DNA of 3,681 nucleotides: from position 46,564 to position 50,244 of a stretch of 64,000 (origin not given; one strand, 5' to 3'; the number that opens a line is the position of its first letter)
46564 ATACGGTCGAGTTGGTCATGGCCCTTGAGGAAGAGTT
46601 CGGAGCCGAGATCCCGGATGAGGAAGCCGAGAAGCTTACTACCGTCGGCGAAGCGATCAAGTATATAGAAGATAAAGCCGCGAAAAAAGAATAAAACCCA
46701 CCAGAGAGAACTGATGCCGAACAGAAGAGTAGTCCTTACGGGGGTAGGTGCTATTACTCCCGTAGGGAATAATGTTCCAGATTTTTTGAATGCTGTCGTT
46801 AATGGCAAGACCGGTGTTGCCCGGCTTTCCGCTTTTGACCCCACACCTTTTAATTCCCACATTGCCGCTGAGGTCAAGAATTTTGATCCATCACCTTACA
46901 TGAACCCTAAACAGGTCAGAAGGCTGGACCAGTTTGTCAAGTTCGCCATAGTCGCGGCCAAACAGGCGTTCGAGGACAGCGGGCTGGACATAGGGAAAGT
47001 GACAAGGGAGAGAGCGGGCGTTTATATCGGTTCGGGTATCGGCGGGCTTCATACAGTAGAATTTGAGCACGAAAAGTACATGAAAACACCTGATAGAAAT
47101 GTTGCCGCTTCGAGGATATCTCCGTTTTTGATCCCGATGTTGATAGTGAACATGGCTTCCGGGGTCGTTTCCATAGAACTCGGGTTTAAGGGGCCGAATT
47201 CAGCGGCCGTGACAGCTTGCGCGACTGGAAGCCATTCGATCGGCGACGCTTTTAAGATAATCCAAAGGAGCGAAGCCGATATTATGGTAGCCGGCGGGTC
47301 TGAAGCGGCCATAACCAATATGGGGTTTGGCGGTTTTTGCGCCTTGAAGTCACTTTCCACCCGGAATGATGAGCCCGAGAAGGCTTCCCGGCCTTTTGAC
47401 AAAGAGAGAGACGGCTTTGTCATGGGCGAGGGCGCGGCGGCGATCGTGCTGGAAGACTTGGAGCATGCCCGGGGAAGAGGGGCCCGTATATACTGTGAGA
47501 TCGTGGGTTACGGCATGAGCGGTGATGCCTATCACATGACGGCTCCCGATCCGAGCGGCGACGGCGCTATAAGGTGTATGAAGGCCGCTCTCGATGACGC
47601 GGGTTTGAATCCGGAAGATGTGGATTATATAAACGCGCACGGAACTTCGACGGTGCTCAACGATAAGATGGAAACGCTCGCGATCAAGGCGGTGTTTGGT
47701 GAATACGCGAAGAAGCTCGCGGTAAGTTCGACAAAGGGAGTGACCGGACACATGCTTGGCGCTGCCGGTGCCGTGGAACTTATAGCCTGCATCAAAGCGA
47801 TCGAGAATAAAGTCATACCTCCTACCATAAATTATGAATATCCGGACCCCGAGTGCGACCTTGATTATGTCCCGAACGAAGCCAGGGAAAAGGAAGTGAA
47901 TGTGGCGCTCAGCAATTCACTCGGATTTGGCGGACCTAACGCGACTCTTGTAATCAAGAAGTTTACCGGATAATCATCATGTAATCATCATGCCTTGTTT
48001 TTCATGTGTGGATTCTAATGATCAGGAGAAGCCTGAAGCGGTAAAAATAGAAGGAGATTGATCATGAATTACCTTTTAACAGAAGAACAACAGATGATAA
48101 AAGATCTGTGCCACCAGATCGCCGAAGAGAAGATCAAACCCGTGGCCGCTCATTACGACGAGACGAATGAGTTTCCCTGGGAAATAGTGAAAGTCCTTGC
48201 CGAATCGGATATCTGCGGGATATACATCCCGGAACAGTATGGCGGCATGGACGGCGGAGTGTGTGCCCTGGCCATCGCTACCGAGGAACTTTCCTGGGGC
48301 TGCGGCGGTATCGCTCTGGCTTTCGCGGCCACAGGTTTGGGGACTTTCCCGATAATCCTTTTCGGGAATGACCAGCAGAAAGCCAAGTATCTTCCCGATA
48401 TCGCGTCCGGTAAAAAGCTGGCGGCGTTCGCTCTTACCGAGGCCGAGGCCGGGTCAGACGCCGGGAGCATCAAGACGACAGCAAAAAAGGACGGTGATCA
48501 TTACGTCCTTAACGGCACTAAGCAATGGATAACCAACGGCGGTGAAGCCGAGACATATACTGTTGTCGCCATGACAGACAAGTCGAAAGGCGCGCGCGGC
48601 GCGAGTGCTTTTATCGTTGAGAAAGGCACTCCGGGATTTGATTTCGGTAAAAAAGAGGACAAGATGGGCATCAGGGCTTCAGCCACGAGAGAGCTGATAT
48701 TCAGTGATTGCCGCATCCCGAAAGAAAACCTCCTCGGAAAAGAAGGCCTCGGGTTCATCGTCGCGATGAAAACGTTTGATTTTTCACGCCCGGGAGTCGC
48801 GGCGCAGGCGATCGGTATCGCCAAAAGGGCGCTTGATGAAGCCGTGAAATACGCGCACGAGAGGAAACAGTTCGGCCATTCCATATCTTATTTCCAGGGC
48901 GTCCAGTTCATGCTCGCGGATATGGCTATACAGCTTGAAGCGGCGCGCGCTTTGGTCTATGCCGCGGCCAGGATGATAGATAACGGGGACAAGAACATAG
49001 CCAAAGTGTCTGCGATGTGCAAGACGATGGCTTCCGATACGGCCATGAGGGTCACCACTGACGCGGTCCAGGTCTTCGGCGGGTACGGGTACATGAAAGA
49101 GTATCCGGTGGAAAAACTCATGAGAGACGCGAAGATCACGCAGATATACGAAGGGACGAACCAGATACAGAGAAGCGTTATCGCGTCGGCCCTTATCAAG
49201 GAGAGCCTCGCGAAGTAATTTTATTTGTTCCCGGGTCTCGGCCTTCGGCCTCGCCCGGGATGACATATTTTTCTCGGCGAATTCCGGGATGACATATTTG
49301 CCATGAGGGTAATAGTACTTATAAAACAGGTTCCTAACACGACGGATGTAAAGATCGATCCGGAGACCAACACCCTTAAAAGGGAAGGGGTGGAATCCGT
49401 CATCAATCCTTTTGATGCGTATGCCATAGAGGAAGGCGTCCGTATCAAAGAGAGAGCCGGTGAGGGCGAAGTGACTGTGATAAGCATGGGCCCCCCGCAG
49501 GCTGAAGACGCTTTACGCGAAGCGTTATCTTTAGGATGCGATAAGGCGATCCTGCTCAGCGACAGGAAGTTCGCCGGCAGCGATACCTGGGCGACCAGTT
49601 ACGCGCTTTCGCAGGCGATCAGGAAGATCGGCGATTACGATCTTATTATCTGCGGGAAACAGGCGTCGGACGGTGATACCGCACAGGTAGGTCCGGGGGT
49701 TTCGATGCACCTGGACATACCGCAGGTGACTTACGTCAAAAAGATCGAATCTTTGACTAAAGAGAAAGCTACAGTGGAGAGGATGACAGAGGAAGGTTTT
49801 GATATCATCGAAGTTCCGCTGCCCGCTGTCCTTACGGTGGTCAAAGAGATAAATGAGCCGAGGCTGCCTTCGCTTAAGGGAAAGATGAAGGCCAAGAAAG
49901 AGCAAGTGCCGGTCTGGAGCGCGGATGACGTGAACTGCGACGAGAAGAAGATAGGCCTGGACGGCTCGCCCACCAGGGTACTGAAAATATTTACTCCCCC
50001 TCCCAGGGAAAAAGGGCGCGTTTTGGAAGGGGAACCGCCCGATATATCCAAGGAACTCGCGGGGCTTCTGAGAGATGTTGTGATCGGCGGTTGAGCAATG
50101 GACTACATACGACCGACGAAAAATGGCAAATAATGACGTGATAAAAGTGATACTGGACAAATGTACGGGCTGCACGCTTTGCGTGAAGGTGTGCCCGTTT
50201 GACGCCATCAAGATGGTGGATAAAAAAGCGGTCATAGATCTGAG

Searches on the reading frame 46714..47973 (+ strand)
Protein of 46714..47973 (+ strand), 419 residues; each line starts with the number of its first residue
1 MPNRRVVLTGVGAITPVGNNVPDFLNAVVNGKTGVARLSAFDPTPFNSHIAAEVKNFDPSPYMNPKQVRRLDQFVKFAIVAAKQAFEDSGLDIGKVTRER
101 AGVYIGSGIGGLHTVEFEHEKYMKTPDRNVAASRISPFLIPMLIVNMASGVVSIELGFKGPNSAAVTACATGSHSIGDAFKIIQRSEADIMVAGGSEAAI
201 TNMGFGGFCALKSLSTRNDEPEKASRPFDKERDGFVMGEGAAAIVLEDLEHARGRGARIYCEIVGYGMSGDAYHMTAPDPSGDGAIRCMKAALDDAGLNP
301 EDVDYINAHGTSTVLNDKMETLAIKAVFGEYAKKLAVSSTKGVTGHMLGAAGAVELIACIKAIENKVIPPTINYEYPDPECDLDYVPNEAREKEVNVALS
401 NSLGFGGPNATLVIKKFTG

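Call 13: search_protein_families(library=pfam, proteins=[window:46714-47973:+])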
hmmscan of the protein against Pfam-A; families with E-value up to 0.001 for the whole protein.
window:46714-47973:+ (419 aa): 2 families
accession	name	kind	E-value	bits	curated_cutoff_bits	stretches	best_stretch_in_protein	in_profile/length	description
PF00109.32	ketoacyl-synt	-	6.7e-57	193.4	20.8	1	4-252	2-252/252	Beta-ketoacyl synthase, N-terminal domain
PF02801.28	Ketoacyl-synt_C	-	8.3e-43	145.6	20.8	1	260-375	1-119/119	Beta-ketoacyl synthase, C-terminal domain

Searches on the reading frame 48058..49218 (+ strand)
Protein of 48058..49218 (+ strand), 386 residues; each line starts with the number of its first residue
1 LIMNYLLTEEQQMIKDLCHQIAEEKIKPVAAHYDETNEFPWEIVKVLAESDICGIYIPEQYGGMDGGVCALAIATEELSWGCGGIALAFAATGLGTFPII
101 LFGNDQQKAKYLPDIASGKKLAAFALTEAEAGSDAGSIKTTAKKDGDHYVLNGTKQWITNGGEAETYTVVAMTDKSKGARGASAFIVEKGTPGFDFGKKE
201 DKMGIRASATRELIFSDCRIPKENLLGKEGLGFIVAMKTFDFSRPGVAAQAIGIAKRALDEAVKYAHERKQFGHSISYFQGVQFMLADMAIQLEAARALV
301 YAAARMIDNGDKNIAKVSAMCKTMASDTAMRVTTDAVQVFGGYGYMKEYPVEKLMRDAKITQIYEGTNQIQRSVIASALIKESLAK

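Call 13: search_protein_families(library=pfam, proteins=[window:48058-49218:+])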
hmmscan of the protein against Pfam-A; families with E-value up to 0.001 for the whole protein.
window:48058-49218:+ (386 aa): 5 families
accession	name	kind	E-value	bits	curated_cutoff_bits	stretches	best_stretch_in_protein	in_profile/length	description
PF00441.29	Acyl-CoA_dh_1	-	9.7e-54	182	22.4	1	232-379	3-149/150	Acyl-CoA dehydrogenase, C-terminal domain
PF02771.21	Acyl-CoA_dh_N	-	3.4e-34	118.1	22.9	1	8-119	1-113/113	Acyl-CoA dehydrogenase, N-terminal domain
PF02770.24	Acyl-CoA_dh_M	-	5.4e-29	100.7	33.3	1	123-218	1-97/97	Acyl-CoA dehydrogenase, middle domain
PF08028.16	Acyl-CoA_dh_2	-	1.3e-25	90.7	22.7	1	247-368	3-133/134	Acyl-CoA dehydrogenase, C-terminal domain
PF22924.1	ACOX_C_alpha1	-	1.2e-07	32.1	27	1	247-376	11-165/169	Acyl-CoA oxidase, C-alpha1 domain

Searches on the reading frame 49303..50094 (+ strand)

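Call 13: search_protein_families(library=pfam, proteins=[window:49303-50094:+])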
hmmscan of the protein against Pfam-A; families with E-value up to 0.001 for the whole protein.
window:49303-50094:+ (263 aa): 1 family
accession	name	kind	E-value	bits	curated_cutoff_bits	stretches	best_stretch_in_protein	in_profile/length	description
PF01012.27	ETF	-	4e-51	173.8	26.7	1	23-209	2-180/181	Electron transfer flavoprotein domain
